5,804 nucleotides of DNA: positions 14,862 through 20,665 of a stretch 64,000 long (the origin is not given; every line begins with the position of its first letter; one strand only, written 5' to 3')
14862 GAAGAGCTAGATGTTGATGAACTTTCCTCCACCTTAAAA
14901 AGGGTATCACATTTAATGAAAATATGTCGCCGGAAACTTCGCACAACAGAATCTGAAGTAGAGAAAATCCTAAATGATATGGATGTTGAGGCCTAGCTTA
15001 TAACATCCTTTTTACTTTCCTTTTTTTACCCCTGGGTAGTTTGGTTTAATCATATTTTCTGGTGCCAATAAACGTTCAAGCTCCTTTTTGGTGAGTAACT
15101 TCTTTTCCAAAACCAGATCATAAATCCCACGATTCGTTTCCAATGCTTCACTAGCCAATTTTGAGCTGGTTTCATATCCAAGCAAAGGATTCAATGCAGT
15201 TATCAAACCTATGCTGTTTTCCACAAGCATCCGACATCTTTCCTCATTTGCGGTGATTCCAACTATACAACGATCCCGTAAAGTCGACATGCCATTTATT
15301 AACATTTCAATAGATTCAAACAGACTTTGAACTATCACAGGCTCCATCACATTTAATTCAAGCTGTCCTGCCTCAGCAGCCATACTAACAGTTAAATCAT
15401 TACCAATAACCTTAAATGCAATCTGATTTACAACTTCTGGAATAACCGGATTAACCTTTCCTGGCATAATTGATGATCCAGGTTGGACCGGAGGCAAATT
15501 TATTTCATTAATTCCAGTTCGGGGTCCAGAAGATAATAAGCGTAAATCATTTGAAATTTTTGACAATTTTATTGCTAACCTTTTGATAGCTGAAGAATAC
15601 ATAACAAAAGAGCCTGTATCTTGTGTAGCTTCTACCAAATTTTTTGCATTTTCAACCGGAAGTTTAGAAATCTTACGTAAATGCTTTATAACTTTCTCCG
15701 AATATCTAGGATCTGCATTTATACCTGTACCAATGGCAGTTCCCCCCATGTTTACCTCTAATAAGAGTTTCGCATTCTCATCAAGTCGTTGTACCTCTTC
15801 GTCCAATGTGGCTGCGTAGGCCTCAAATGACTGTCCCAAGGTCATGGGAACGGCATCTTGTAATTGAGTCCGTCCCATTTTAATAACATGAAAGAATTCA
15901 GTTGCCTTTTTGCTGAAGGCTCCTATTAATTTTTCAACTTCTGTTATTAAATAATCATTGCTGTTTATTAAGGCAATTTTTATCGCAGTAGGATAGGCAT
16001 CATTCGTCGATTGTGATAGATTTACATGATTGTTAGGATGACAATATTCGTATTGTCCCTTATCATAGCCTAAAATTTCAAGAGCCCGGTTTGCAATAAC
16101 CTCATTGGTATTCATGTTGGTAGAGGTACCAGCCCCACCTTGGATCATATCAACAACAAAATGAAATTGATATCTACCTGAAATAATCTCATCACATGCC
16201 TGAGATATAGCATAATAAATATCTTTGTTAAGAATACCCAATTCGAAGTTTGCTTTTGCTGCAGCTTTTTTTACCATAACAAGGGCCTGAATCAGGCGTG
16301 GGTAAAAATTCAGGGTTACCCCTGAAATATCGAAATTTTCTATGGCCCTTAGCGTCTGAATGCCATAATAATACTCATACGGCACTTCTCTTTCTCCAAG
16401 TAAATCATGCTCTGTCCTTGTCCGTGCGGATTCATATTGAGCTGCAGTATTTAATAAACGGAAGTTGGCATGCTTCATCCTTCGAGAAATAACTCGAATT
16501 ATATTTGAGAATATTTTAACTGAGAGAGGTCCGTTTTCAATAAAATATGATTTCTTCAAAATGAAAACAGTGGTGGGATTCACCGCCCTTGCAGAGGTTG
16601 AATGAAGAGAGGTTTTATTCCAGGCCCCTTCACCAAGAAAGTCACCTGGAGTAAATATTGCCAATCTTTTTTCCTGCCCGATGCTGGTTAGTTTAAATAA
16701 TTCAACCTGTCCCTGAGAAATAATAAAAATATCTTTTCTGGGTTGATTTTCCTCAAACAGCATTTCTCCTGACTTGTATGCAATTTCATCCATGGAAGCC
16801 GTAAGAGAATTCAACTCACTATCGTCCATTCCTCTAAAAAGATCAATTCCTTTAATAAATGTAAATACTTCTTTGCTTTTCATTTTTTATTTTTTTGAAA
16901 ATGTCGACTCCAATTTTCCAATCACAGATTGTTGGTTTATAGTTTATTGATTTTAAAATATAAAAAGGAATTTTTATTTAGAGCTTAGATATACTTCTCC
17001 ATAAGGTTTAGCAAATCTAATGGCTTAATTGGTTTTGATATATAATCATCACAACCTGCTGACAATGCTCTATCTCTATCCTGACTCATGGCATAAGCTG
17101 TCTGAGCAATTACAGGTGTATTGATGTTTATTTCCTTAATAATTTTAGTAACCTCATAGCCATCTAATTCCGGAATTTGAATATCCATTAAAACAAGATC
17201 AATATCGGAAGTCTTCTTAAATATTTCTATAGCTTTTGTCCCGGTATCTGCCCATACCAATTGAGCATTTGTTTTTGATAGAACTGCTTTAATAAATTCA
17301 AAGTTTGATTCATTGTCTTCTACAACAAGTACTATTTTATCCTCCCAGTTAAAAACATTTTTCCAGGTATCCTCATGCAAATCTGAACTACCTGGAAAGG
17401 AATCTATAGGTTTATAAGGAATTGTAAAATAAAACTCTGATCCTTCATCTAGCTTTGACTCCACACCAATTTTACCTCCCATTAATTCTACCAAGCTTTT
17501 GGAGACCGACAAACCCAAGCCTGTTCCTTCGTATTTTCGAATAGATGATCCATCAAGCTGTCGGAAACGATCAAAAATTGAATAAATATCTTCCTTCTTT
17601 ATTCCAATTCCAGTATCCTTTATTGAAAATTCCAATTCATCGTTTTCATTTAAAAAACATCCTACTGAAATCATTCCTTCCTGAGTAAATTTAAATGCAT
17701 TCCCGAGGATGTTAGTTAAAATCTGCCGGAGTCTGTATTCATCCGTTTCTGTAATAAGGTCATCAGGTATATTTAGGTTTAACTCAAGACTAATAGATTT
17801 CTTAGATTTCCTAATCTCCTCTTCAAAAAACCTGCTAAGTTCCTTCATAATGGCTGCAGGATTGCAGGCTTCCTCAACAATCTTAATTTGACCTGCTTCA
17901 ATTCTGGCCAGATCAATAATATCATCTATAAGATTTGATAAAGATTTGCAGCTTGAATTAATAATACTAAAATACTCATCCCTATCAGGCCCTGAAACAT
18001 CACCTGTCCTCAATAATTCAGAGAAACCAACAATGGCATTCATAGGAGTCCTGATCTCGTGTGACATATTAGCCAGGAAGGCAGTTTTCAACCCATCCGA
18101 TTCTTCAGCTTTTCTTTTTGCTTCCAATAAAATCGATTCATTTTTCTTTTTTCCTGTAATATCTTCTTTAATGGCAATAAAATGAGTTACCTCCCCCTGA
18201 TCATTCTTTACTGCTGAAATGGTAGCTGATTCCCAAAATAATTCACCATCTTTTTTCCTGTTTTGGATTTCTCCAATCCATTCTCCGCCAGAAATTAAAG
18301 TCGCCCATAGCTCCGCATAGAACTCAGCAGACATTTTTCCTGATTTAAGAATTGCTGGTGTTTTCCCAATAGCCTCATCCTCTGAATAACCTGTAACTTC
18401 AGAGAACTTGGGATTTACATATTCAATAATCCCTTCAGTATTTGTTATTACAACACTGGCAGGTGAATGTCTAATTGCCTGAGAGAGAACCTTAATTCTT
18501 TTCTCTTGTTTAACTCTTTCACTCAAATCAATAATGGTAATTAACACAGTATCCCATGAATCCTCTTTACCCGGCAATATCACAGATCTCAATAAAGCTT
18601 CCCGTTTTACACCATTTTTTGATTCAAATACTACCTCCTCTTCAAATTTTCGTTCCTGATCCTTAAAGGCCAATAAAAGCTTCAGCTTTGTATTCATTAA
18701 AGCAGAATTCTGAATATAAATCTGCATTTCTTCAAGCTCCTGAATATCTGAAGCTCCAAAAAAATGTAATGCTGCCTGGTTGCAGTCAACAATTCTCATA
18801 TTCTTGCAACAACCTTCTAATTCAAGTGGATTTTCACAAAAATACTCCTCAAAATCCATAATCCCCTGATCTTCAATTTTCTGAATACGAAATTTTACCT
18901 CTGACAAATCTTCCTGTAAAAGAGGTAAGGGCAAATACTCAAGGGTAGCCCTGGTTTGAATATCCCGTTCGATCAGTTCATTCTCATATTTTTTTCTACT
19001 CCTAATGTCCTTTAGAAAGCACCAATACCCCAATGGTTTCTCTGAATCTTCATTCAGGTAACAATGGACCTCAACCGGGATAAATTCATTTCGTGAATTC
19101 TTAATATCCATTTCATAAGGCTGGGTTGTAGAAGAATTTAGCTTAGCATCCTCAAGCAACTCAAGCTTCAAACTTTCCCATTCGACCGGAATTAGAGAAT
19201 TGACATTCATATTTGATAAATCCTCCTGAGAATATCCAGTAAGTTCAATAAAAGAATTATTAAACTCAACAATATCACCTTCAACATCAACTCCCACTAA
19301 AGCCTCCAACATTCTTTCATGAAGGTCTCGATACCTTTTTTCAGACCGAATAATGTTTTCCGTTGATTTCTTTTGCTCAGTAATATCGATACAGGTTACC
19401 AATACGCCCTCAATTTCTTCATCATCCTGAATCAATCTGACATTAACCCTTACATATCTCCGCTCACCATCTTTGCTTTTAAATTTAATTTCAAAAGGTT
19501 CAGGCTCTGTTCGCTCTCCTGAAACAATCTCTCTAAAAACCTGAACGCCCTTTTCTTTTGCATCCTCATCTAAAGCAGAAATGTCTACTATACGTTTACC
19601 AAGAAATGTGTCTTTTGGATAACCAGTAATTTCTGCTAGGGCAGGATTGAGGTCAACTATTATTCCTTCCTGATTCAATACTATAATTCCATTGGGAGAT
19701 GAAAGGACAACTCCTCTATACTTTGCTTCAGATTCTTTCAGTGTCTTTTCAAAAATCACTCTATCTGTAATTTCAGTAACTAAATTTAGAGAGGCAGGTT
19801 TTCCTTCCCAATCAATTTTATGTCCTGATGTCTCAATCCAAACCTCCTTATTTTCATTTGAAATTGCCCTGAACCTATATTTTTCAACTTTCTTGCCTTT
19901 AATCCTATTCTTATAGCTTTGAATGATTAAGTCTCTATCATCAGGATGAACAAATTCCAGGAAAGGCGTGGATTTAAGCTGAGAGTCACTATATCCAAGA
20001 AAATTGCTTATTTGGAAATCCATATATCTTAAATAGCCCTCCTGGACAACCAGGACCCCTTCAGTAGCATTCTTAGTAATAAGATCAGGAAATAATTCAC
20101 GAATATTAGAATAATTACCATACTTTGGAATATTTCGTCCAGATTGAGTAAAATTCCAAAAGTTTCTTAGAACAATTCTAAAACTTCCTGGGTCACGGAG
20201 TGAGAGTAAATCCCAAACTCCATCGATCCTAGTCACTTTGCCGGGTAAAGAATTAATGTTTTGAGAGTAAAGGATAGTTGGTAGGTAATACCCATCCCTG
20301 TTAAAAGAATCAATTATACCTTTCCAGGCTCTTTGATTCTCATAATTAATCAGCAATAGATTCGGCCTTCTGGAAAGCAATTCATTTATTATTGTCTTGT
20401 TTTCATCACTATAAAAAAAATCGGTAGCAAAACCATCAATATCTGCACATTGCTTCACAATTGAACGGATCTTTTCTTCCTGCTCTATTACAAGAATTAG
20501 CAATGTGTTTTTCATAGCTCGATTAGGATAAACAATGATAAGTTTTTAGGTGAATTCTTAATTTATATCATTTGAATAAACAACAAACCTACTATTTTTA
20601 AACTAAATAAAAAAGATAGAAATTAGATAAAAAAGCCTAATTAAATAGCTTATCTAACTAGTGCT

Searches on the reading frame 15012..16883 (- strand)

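Call 14: search_protein_families(library=ncbifam, proteins=[window:15012-16883:-])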
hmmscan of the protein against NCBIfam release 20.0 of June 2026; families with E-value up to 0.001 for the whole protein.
window:15012-16883:- (623 aa): 22 families
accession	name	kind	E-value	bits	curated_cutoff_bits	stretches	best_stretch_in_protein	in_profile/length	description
NF008909.0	PRK12273.1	subfamily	1.4e-228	759.5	510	1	153-618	3-468/474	aspartate ammonia-lyase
TIGR00839.1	aspA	equivalog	3.5e-216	718.6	681.2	1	156-618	1-463/468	aspartate ammonia-lyase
NF011092.0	PRK14515.1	subfamily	2.5e-181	603.7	876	1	153-618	9-472/479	aspartate ammonia-lyase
TIGR00979.1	fumC_II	equivalog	9.2e-147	489.5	664.75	1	156-613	2-458/458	class II fumarate hydratase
NF009089.0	PRK12425.1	equivalog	1.2e-117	393.6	840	1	155-614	2-460/464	class II fumarate hydratase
TIGR00928.1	purB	equivalog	8.8e-21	74.2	326.2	1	285-564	89-361/436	adenylosuccinate lyase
TIGR00838.1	argH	equivalog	1.7e-20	73.4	279.5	1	287-566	101-370/455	argininosuccinate lyase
TIGR02426.1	protocat_pcaB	equivalog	2.5e-18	66.1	355.75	1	198-494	21-290/338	3-carboxy-cis,cis-muconate cycloisomerase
NF004631.0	PRK05975.1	equivalog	2.5e-15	56.3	371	1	285-487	100-290/352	3-carboxy-cis,cis-muconate cycloisomerase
NF006554.0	PRK09053.1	equivalog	2.5e-15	56.2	595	1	198-563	28-371/453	3-carboxy-cis,cis-muconate cycloisomerase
NF002563.0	PRK02186.1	subfamily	5.6e-13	48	625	1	287-559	510-773/890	argininosuccinate lyase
NF008964.0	PRK12308.1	equivalog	8.1e-13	47.6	657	1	290-553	106-359/624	argininosuccinate lyase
NF041163.2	encap_f2b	equivalog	2.1e-12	46.9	400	1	12-116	75-181/450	family 2B encapsulin nanocompartment shell protein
NF006500.1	PRK08937.2-4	subfamily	2e-10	40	626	1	286-561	100-367/448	adenylosuccinate lyase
NF005218.0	PRK06705.1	equivalog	3.9e-08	32.5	883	1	289-532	112-347/502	argininosuccinate lyase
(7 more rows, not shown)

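Call 88: search_protein_families(library=pfam, proteins=[window:15012-16883:-], max_evalue=0.00001)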
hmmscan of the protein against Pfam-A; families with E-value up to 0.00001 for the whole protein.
window:15012-16883:- (623 aa): 3 families
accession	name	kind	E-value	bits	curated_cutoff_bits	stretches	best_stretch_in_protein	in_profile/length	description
PF00206.25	Lyase_1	-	2.4e-99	333.1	27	1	163-494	1-312/312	Lyase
PF10415.14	FumaraseC_C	-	1.1e-18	67.8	32.5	1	560-613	1-54/54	Fumarase C C-terminus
PF00027.35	cNMP_binding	-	4.3e-16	59.1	27.5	1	35-115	3-83/89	Cyclic nucleotide-binding domain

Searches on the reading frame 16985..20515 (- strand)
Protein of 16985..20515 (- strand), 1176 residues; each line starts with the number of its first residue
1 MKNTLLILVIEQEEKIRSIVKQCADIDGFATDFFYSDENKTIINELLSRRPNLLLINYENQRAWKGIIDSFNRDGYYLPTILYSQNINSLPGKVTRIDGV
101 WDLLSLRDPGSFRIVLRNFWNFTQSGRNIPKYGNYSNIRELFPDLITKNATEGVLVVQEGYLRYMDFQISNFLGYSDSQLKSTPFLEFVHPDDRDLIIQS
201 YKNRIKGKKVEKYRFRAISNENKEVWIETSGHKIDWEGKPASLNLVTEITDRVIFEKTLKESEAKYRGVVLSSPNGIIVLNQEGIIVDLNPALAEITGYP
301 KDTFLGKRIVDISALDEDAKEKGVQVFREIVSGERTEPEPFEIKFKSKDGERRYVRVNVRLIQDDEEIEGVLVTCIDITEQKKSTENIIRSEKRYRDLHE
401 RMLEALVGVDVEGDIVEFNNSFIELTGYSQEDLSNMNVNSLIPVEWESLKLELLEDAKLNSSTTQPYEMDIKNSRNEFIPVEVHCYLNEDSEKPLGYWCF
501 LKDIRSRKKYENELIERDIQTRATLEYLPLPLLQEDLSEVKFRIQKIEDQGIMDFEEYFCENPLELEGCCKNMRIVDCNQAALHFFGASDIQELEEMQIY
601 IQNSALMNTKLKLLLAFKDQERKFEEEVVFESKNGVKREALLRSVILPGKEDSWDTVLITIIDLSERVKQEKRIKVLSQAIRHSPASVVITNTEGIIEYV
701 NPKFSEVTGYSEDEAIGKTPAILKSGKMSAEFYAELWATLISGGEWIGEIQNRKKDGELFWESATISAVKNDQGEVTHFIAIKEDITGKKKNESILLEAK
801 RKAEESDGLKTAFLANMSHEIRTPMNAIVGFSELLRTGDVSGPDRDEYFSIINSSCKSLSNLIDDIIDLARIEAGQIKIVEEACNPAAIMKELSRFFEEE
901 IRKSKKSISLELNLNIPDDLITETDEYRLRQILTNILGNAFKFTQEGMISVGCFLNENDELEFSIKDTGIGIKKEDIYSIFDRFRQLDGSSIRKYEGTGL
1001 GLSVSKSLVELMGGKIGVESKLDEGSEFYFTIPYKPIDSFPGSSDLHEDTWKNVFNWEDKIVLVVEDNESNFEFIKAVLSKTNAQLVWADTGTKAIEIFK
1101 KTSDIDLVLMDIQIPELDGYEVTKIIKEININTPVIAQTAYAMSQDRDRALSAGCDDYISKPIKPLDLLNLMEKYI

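Call 14: search_protein_families(library=ncbifam, proteins=[window:16985-20515:-])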
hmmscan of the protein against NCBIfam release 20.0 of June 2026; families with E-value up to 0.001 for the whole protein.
window:16985-20515:- (1176 aa): 158 families (the best 25 are shown)
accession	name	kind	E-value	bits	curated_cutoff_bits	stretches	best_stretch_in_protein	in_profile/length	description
NF041947.1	LuxQ_Vibrio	equivalog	5.2e-95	319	1200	1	766-1175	429-838/843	quorum-sensing autoinducer 2 sensor kinase/phosphatase LuxQ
NF008302.0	PRK11091.1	equivalog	6.3e-89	299.1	838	2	669-1175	149-642/779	aerobic respiration two-component sensor histidine kinase ArcB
TIGR02956.1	TMAO_torS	equivalog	1.8e-87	294.5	676.5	1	798-1175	452-819/967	TMAO reductase system sensor histidine kinase/response regulator TorS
NF008318.0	PRK11107.1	equivalog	3.9e-87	293.3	890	2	799-1035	282-519/920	two-component sensor histidine kinase BarA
NF047874.1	MASE3_PAS_HK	subfamily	3.1e-86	290.6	560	4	677-1038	267-629/655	MASE3 domain-containing sensor histidine kinase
NF038297.2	hybrid_HK_HrmK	equivalog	5.4e-85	286.3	725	1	786-1175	211-607/607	hybrid histidine kinase/response regulator HrmK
TIGR00229.1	sensory_box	domain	2.3e-82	273.4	22.9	4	260-387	1-125/126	PAS domain S-box protein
NF046044.1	PnpS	equivalog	2.7e-73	247.3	400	2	669-1033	49-390/390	two-component system histidine kinase PnpS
NF011874.0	PRK15347.1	equivalog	2.5e-72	244.3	852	2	796-1036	384-616/921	two component system sensor kinase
NF008099.0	PRK10841.1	equivalog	6.2e-67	226.1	920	2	780-1033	440-689/949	two-component system sensor histidine kinase RcsC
NF008468.0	PRK11360.1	equivalog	8e-63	212.8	646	3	686-1037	279-611/616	two-component system sensor histidine kinase AtoS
NF033092.0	HK_WalK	equivalog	3.6e-61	207.5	725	2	670-1034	253-594/594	cell wall metabolism sensor histidine kinase WalK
NF045901.1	HisKinLetSLeg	equivalog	1.7e-58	198.4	1650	2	790-1032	274-516/906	two-component system sensor histidine kinase LetS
NF041880.1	EPS_EpsF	equivalog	1e-51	176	900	2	685-1030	154-489/492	response regulator EpsF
NF008543.0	PRK11466.1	equivalog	1.2e-51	175.6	982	1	799-1175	433-797/914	TMAO reductase system sensor histidine kinase/response regulator TorS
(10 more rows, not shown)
